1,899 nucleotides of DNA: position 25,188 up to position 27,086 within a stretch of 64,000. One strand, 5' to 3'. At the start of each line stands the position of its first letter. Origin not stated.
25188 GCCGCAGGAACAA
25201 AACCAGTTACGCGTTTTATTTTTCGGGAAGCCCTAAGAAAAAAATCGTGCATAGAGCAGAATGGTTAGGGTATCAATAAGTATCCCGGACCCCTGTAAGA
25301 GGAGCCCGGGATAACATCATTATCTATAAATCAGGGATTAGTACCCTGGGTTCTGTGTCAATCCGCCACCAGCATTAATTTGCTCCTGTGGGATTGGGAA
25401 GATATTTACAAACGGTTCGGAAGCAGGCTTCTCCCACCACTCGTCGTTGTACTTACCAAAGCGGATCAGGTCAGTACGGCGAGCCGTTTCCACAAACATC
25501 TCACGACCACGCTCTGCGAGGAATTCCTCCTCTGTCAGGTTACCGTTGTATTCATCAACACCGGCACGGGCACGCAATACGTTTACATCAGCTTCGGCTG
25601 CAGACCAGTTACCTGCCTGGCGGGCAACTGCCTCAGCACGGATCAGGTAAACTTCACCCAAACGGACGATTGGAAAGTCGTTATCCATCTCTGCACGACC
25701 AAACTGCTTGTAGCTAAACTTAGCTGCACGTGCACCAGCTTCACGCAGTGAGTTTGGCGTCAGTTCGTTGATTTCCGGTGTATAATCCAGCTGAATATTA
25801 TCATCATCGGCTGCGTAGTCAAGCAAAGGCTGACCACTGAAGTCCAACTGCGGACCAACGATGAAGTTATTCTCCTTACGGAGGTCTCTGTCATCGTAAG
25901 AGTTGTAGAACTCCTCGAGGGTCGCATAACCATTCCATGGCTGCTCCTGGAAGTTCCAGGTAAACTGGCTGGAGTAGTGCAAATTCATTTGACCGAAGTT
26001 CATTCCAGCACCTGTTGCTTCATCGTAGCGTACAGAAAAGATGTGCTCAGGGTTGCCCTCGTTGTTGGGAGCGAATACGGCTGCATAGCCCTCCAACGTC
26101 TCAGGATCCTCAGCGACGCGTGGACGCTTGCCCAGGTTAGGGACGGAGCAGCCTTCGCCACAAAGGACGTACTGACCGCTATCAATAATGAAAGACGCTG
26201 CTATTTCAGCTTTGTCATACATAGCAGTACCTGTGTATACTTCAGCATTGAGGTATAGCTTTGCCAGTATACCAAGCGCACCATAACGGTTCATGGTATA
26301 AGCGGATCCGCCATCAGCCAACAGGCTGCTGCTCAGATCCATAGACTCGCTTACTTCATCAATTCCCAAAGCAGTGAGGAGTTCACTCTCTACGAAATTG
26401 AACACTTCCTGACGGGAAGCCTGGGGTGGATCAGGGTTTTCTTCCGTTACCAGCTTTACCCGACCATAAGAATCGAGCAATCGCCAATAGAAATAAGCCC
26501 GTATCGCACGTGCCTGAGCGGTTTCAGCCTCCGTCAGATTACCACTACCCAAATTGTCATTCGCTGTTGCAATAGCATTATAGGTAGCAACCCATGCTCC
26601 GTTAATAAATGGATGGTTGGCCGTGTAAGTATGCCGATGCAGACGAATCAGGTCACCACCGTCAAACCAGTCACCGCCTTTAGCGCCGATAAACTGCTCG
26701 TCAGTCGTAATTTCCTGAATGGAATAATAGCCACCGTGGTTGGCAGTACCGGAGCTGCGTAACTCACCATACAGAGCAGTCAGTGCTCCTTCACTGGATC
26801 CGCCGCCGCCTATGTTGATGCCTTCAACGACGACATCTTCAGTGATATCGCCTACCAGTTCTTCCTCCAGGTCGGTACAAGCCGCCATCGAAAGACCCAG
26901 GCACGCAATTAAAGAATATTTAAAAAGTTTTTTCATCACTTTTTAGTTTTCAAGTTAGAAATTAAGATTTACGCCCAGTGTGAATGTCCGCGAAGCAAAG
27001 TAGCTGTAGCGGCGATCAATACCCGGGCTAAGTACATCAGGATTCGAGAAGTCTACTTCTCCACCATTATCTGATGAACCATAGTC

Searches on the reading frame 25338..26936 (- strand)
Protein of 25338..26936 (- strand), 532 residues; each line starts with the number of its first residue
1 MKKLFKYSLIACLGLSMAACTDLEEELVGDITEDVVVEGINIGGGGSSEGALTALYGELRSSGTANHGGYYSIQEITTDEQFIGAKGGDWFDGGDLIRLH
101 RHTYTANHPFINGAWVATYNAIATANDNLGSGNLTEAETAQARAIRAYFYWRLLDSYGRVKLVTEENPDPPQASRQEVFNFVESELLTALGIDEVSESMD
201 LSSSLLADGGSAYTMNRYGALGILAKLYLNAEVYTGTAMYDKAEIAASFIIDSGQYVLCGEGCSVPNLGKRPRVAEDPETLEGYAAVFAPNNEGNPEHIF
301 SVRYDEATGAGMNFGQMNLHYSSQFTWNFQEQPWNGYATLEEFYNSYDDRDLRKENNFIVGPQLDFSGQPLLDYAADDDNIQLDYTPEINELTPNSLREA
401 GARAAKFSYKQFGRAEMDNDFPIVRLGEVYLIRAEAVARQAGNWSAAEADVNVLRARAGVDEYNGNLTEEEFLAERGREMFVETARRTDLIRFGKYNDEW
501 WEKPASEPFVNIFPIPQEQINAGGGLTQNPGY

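Call 41: search_protein_families(library=pfam, proteins=[window:25338-26936:-], max_evalue=0.001)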
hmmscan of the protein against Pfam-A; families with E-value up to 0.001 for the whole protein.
window:25338-26936:- (532 aa): 3 families
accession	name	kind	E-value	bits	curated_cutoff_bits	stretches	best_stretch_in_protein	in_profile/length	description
PF07980.17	SusD_RagB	-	3.3e-23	83.2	23.1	1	297-532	2-297/297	SusD family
PF14322.12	SusD-like_3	-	9e-06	26.5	27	1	100-229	63-191/191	Starch-binding associating with outer membrane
PF12771.13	SusD-like_2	-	3.5e-05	23.3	27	0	102-189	48-146/415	Starch-binding associating with outer membrane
